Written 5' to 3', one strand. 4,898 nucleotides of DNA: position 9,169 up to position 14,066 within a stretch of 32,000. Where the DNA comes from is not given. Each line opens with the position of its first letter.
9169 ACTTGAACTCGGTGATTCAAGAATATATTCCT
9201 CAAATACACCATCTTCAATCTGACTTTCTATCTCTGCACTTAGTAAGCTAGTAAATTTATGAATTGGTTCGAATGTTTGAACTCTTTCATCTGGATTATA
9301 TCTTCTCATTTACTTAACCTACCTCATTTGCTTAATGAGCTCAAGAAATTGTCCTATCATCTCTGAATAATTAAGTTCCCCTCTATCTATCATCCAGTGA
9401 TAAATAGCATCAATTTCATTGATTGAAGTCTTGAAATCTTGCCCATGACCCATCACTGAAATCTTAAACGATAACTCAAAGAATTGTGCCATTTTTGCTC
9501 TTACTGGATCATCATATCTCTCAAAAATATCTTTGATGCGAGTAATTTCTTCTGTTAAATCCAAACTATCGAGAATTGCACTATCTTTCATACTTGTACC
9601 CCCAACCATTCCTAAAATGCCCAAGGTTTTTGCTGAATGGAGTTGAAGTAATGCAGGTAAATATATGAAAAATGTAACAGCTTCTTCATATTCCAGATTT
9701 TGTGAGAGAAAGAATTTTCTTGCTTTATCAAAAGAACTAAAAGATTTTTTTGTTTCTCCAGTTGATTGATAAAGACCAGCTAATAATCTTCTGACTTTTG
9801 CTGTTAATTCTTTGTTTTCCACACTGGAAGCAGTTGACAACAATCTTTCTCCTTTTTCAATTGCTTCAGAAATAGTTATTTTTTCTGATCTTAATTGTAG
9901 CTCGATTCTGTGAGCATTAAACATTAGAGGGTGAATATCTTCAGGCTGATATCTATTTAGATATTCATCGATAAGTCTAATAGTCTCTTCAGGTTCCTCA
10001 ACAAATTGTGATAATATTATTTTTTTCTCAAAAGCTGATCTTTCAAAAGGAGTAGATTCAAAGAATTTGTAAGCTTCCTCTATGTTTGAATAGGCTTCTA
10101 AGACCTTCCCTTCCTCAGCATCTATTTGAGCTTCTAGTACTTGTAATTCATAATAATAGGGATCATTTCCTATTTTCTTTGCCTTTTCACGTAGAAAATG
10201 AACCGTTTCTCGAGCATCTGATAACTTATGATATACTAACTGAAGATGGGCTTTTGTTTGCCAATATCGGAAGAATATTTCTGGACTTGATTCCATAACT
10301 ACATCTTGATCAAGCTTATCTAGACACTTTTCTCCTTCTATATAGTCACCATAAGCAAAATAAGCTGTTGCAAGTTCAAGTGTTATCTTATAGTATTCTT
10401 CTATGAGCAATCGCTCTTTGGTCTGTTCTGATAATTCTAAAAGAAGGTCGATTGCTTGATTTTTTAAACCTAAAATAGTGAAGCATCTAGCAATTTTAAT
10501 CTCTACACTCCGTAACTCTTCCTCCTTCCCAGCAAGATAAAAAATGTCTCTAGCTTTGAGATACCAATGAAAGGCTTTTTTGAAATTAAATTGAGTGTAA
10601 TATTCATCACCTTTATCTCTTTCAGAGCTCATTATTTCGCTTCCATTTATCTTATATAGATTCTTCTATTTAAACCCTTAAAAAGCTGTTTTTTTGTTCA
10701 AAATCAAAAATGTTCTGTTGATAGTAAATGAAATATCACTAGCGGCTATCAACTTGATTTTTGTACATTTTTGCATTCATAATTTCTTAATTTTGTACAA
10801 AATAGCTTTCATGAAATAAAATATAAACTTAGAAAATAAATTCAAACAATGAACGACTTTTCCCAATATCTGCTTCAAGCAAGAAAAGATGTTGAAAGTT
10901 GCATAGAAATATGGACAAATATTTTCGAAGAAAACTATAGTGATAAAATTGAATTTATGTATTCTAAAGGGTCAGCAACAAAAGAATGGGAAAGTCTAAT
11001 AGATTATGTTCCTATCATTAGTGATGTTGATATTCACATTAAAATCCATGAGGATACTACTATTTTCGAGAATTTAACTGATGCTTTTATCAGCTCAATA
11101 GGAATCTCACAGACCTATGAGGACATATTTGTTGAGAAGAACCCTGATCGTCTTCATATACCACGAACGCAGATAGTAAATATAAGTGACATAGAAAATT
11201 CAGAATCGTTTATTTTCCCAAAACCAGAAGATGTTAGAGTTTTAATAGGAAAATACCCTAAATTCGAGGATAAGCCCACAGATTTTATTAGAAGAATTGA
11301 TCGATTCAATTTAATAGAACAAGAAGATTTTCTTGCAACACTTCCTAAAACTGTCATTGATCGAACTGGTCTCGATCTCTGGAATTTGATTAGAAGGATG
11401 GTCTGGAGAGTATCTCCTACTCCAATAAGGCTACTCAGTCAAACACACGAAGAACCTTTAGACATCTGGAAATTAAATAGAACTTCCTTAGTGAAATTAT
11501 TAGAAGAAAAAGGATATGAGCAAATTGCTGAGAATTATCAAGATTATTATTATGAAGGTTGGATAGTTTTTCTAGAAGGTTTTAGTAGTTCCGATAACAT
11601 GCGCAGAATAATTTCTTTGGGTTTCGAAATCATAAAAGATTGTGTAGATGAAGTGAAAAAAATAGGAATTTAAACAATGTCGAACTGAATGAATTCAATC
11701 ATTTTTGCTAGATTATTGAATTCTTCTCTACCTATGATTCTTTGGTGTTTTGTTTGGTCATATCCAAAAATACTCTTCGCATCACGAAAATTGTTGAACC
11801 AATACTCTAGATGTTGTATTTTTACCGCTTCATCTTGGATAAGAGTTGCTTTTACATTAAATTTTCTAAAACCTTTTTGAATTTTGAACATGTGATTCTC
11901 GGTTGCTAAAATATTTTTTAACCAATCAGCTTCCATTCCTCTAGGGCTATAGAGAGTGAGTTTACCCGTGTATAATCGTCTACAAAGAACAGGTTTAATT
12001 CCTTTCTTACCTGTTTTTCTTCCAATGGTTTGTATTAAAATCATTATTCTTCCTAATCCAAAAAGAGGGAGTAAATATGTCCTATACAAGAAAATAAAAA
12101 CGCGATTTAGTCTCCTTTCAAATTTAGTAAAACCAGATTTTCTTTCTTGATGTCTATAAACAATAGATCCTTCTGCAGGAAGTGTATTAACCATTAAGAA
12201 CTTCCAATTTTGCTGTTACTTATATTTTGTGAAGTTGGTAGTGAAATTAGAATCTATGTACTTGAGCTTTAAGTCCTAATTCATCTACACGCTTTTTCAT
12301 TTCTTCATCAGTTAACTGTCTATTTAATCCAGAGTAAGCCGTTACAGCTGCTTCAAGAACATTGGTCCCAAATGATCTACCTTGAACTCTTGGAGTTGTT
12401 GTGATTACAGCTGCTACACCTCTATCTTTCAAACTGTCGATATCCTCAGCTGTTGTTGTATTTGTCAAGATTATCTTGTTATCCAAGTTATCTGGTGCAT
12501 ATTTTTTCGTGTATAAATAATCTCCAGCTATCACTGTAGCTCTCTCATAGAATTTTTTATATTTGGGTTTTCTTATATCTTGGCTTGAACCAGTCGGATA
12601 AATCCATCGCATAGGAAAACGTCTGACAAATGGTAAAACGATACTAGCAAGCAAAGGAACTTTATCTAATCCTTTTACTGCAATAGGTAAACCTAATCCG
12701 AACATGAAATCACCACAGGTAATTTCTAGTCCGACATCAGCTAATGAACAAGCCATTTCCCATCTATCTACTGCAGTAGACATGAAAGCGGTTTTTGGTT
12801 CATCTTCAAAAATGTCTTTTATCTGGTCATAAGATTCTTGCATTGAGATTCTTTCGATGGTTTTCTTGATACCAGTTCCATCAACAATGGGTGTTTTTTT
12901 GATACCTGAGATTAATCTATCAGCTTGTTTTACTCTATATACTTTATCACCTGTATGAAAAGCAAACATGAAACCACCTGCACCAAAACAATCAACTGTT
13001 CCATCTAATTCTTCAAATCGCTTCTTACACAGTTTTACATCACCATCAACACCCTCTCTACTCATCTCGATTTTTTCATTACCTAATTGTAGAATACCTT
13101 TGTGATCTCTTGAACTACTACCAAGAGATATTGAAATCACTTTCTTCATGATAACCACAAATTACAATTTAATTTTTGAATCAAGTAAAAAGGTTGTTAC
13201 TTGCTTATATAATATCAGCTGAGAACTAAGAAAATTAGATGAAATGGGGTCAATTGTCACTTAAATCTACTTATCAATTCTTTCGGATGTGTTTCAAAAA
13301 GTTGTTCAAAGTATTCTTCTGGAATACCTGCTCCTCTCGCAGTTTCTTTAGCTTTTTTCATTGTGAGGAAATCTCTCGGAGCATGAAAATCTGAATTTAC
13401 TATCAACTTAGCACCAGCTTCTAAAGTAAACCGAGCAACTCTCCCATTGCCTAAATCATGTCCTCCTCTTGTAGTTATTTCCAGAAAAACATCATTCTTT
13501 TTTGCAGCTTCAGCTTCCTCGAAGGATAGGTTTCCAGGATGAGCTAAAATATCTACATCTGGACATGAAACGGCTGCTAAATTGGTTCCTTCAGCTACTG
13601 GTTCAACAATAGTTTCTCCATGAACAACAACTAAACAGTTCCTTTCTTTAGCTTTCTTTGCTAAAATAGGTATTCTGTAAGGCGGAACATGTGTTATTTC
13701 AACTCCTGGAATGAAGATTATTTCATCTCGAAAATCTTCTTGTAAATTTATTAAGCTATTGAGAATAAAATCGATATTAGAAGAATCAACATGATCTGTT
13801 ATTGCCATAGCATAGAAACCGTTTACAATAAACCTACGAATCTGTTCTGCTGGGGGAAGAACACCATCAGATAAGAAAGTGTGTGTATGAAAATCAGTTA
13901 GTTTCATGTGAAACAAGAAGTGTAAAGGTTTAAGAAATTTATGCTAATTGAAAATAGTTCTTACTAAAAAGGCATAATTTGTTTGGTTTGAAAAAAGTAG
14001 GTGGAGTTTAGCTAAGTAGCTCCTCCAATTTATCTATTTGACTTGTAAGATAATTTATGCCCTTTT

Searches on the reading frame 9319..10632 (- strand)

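Call 29: search_protein_families(library=pfam, proteins=[window:9319-10632:-], max_evalue=0.001)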
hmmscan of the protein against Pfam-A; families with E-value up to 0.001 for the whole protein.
window:9319-10632:- (437 aa): 1 family
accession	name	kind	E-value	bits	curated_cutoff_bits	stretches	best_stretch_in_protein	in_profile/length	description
PF13424.12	TPR_12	-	3.1e-07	30.9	30.1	0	256-307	21-74/77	Tetratricopeptide repeat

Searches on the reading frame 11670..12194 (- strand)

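Call 29: search_protein_families(library=pfam, proteins=[window:11670-12194:-], max_evalue=0.001)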
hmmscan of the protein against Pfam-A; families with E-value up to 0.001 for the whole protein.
window:11670-12194:- (174 aa): 1 family
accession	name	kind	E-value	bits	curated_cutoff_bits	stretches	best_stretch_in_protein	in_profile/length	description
PF04075.20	F420H2_quin_red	-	0.00014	22.4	22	1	51-125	25-99/130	F420H(2)-dependent quinone reductase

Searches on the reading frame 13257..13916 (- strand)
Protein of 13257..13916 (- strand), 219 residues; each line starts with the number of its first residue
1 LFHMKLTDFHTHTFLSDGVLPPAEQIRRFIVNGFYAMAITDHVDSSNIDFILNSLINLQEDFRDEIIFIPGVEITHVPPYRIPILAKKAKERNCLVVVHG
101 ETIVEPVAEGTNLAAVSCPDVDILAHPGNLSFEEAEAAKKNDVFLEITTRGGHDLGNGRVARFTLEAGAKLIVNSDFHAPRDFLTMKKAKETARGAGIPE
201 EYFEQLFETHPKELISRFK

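Call 29: search_protein_families(library=pfam, proteins=[window:13257-13916:-], max_evalue=0.001)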
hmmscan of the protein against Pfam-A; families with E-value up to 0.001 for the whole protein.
window:13257-13916:- (219 aa): 2 families
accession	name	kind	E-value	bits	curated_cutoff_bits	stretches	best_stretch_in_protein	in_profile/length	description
PF02811.25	PHP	-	6.9e-07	30.2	26.4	1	8-91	1-84/164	PHP domain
PF01876.22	RNase_P_p30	-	0.00079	19.4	35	0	26-148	19-144/214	RNase P subunit p30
